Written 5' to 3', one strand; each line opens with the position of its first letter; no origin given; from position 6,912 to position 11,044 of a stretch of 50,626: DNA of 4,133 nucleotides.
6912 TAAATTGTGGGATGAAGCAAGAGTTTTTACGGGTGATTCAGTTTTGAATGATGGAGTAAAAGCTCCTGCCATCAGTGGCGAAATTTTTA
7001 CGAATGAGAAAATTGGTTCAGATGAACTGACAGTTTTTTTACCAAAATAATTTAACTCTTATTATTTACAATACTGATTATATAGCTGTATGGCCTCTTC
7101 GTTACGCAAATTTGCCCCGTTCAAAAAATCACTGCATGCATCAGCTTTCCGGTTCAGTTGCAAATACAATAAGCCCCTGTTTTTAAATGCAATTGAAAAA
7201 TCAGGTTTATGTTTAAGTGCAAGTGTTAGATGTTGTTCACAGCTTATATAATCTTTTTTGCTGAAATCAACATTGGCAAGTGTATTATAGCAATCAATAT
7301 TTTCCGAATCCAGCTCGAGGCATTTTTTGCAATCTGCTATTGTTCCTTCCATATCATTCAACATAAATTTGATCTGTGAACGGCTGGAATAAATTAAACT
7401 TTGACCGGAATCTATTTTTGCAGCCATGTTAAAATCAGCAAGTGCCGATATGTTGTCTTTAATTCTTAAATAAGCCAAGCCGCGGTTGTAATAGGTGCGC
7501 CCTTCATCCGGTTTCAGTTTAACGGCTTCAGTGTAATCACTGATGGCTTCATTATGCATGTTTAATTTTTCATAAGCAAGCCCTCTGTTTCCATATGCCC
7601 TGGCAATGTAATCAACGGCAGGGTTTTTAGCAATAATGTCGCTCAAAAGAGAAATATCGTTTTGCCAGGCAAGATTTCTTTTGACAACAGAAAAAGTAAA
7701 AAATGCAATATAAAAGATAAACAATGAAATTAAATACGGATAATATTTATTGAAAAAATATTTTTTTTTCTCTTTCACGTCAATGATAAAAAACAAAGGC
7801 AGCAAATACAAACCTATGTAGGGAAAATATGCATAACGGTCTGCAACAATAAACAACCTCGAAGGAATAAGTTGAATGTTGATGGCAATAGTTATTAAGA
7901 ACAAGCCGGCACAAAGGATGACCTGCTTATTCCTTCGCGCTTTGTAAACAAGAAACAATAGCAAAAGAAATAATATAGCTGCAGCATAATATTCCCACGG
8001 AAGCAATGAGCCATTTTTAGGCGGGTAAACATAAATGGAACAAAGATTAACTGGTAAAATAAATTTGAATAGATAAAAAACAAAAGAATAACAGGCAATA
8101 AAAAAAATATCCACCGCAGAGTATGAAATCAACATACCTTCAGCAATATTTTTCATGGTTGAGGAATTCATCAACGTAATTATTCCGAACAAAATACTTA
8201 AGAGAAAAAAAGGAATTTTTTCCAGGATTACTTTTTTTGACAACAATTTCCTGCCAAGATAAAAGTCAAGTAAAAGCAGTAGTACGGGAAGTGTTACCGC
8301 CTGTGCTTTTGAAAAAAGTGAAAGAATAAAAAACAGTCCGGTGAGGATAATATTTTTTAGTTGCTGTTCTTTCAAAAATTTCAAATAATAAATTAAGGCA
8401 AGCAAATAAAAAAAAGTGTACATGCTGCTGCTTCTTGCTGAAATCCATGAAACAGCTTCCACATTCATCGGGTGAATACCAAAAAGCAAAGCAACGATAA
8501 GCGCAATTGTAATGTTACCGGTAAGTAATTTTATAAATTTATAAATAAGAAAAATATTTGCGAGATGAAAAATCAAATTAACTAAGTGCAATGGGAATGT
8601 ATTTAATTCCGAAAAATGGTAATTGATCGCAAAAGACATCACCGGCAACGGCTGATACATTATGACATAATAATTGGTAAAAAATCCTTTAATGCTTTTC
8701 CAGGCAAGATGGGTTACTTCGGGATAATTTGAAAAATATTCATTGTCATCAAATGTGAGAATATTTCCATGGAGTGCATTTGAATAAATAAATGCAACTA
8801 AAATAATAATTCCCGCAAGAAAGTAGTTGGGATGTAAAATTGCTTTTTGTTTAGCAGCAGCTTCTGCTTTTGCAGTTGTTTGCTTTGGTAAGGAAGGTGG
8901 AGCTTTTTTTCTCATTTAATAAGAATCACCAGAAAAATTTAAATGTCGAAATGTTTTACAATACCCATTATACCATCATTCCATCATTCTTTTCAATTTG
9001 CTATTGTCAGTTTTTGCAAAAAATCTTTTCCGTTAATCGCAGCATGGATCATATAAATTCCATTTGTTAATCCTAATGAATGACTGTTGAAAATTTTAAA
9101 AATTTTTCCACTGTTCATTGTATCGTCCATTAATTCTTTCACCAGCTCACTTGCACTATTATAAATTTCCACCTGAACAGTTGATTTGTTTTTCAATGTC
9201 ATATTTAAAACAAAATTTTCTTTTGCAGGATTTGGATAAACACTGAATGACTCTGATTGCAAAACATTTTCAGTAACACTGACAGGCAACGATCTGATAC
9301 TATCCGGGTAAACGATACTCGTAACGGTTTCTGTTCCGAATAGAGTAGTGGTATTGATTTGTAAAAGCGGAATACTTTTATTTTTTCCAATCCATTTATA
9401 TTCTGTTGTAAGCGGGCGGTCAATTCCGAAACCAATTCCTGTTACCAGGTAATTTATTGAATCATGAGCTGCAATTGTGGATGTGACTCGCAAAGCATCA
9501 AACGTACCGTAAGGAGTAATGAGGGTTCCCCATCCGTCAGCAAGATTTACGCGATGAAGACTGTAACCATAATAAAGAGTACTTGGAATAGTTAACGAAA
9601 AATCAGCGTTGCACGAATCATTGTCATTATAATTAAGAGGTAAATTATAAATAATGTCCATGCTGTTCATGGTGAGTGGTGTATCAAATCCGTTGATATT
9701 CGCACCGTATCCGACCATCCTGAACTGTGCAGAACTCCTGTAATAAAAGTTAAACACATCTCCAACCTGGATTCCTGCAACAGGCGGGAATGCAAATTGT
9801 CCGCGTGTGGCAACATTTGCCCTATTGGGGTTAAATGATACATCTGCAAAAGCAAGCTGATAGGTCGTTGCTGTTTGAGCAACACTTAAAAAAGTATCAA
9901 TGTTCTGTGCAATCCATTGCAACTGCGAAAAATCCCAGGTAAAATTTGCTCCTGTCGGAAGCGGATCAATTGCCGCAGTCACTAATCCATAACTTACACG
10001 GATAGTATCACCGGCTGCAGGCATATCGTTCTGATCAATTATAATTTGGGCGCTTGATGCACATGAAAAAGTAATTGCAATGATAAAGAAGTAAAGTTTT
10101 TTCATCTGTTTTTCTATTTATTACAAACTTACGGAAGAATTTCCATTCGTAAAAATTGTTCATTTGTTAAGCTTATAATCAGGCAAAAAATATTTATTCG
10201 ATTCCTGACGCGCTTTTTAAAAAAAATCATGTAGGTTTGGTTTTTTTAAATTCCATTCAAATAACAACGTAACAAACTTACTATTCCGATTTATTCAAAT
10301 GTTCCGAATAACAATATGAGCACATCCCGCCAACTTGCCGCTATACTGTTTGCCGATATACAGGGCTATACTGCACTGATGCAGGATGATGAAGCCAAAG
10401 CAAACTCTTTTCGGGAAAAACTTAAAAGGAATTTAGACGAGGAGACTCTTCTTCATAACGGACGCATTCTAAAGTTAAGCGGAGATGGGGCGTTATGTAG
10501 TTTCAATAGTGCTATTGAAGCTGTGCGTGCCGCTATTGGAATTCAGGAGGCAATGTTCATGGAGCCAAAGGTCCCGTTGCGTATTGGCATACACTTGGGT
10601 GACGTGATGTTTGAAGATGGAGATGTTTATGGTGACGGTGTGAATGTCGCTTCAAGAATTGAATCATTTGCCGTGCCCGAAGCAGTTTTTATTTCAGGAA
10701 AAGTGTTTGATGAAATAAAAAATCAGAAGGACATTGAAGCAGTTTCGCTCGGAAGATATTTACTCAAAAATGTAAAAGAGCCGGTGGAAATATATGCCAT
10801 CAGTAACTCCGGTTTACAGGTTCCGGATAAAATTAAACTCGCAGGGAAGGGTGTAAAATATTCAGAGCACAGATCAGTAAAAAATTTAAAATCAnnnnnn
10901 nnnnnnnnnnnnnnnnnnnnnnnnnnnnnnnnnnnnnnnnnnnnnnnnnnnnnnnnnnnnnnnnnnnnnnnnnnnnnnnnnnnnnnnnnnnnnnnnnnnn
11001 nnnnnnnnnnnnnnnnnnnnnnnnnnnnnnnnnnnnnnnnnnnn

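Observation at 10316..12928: Receptor-type cyclase with cytoplasmic N-terminal class III cyclase and a ~650-aa extracytoplasmic PEGA / SUMF1-like / alpha-beta-hydrolase tail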

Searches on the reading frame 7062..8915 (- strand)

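Call 45: search_protein_families(library=pfam, proteins=[window:7062-8915:-], max_evalue=0.01)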
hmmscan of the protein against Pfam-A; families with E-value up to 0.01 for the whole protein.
window:7062-8915:- (617 aa): 8 families
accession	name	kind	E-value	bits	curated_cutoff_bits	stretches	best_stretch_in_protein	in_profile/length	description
PF00515.34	TPR_1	-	2.2e-19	68.8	27.8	2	438-470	1-33/34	Tetratricopeptide repeat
PF07719.23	TPR_2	-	6.4e-15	54.4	27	1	438-470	1-33/34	Tetratricopeptide repeat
PF13181.12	TPR_8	-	7.1e-12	44.9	25.7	1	438-470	1-33/34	Tetratricopeptide repeat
PF13431.12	TPR_17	-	7.5e-10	38.7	24.4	0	461-492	2-33/34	Tetratricopeptide repeat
PF13432.12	TPR_16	-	3.5e-07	31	32.7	1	444-505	3-64/65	Tetratricopeptide repeat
PF13414.12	TPR_11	-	3.9e-07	30.1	26.8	1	445-484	1-40/42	TPR repeat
PF13424.12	TPR_12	-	2.4e-05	24.9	30.1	1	436-501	1-74/77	Tetratricopeptide repeat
PF13371.12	TPR_9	-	4e-05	24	35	0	455-502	12-59/73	Tetratricopeptide repeat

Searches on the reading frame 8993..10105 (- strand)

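Call 45: search_protein_families(library=pfam, proteins=[window:8993-10105:-], max_evalue=0.01)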
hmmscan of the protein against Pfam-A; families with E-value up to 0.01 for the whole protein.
window:8993-10105:- (370 aa): 1 family
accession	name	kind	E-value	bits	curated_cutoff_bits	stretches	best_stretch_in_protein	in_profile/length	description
PF18962.6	Por_Secre_tail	-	7.1e-09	36.3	27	1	289-368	1-75/75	Secretion system C-terminal sorting domain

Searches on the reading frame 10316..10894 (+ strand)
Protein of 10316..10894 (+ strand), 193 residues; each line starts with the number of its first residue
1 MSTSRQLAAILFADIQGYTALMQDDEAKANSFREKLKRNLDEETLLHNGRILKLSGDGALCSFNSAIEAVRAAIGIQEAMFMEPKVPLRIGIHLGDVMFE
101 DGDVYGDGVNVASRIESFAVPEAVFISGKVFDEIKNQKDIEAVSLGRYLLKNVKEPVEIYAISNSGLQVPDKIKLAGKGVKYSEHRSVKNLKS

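Call 11: search_solved_structures(query=window:10316-10894:+, max_evalue=0.01, show_alignments=5)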
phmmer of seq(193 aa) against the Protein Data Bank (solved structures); distinct sequences matched with E-value up to 0.01: 19.
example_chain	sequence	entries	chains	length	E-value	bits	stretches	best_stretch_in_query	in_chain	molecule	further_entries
3mr7_A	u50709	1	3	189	1.1e-26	97.1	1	3-160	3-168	Adenylate/guanylate cyclase/hydrolase, alpha/beta fold family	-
1ybt_A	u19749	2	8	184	9.6e-09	38.7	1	2-138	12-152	hydrolase, alpha/beta hydrolase fold family | lipJ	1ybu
4wp9_A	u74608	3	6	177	1.2e-08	38.4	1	8-140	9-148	Ma1120 | Cyclase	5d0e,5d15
4wp8_A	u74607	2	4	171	1.3e-08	38.2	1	8-140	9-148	Ma1120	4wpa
4wp3_A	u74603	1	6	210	2.2e-08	37.5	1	9-140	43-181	Ma1120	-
5d0g_A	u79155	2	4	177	8.4e-07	32.4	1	8-140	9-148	Cyclase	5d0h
3r5g_A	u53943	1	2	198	2.8e-06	30.7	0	2-65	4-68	CyaB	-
4p2m_A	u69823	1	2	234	6.7e-05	26.2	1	8-136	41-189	Adenylate cyclase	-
7yz9_A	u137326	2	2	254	8.9e-05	25.8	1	8-136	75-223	Adenylate cyclase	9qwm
4p2x_A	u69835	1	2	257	9e-05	25.8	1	8-136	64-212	Adenylate cyclase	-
4p2f_A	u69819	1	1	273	9.1e-05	25.8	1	8-136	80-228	Adenylate cyclase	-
7yzi_A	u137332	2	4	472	0.00055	23.2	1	8-136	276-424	Adenylate cyclase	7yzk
5o5k_A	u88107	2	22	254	0.0007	22.9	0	9-138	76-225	Adenylate cyclase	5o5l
1wc0_A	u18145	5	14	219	0.0009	22.5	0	85-162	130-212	ADENYLATE CYCLASE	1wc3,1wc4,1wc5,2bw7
1yk9_A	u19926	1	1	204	0.0011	22.2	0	8-136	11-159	Adenylate cyclase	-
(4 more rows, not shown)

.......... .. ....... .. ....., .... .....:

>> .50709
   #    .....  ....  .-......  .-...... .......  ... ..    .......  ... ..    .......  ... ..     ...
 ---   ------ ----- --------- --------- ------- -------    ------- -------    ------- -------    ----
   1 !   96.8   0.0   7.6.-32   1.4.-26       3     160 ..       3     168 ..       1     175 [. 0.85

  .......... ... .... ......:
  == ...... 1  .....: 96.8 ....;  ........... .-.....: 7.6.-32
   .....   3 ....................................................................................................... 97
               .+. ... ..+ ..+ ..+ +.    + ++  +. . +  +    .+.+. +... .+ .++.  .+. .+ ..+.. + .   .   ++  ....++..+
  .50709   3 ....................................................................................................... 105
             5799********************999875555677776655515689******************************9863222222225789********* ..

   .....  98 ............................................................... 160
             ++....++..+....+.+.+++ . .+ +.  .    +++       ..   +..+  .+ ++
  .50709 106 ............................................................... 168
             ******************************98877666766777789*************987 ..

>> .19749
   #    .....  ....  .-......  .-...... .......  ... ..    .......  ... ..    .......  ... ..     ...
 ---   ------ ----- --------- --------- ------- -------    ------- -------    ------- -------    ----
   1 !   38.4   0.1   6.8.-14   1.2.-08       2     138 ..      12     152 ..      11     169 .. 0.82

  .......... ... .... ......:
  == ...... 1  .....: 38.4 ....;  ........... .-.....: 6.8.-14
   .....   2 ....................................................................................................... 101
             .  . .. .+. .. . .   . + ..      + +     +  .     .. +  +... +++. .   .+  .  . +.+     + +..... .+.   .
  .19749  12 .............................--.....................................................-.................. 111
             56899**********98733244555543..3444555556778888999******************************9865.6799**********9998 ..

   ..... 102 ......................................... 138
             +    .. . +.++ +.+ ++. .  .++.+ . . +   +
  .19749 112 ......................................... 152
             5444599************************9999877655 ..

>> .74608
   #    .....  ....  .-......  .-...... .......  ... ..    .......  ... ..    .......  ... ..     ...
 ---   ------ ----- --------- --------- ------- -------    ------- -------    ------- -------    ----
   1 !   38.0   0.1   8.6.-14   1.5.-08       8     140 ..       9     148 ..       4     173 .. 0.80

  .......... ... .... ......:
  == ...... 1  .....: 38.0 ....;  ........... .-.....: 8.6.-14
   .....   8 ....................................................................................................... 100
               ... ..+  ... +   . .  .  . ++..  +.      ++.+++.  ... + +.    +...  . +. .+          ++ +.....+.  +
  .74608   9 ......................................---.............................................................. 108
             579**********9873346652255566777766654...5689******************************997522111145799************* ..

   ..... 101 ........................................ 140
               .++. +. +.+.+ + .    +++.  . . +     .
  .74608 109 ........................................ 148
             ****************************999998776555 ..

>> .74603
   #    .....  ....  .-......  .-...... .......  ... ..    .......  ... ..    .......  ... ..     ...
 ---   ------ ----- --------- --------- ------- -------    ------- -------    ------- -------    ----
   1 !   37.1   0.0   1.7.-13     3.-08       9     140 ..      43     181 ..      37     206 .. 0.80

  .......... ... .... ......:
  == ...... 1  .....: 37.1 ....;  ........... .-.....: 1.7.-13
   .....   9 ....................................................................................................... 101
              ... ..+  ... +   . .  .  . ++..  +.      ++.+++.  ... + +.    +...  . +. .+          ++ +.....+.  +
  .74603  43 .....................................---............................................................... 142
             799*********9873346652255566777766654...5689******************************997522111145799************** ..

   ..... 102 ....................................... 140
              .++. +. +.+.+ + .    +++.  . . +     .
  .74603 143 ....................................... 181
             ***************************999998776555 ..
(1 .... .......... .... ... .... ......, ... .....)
